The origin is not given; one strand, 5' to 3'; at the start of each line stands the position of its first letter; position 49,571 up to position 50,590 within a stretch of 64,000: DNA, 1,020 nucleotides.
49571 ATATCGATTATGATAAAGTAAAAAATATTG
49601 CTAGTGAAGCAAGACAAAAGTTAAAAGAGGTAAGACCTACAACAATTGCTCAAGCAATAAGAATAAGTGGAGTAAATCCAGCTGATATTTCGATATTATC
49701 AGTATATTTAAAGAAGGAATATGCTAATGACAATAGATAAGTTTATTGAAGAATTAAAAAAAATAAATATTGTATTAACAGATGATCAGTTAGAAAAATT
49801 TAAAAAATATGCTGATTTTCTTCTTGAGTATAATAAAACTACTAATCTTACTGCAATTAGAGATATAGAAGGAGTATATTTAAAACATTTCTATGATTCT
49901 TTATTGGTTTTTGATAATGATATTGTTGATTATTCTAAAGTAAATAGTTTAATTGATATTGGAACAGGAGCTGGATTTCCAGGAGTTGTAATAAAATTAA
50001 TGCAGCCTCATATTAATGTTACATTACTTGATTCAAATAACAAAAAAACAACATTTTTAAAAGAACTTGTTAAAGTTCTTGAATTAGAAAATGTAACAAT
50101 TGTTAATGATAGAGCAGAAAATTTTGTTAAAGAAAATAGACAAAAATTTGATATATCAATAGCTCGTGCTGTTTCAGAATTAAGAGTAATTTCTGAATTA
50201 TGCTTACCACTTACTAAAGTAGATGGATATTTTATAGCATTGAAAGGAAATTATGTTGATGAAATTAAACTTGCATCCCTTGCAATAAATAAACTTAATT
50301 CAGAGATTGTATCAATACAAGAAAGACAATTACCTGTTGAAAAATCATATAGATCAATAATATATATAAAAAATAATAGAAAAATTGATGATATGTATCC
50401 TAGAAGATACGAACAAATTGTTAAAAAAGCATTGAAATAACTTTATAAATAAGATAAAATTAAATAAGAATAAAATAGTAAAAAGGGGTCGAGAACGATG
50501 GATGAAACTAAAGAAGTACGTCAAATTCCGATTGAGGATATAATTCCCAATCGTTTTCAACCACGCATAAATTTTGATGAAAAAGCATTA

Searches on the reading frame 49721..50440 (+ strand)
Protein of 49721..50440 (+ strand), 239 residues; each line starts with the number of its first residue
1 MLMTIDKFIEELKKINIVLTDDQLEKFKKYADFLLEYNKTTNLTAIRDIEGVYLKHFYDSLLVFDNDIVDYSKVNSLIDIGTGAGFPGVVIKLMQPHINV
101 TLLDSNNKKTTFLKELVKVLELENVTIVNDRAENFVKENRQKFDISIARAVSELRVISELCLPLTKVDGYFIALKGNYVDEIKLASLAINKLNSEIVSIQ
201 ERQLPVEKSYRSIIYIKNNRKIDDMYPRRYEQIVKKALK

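Call 6: search_protein_families(library=pfam, proteins=[window:49721-50440:+], max_evalue=0.01)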
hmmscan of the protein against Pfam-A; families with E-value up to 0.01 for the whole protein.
window:49721-50440:+ (239 aa): 4 families
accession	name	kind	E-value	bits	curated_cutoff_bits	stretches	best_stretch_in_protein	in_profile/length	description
PF02527.21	GidB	-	2.8e-50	170.7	27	1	23-195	1-169/184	rRNA small subunit methyltransferase G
PF13847.12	Methyltransf_31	-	4.1e-07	30.2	27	1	75-177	5-113/145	Methyltransferase domain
PF05175.20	MTS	-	2.1e-05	24.7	23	1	74-144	32-100/170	Methyltransferase small domain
PF10294.15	Methyltransf_16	-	0.0026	18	21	1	70-119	43-91/174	Lysine methyltransferase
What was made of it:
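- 49721..50440 (+): rsmG, the upstream neighbour that marks the canonical noc position. Pfam GidB (call 6).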
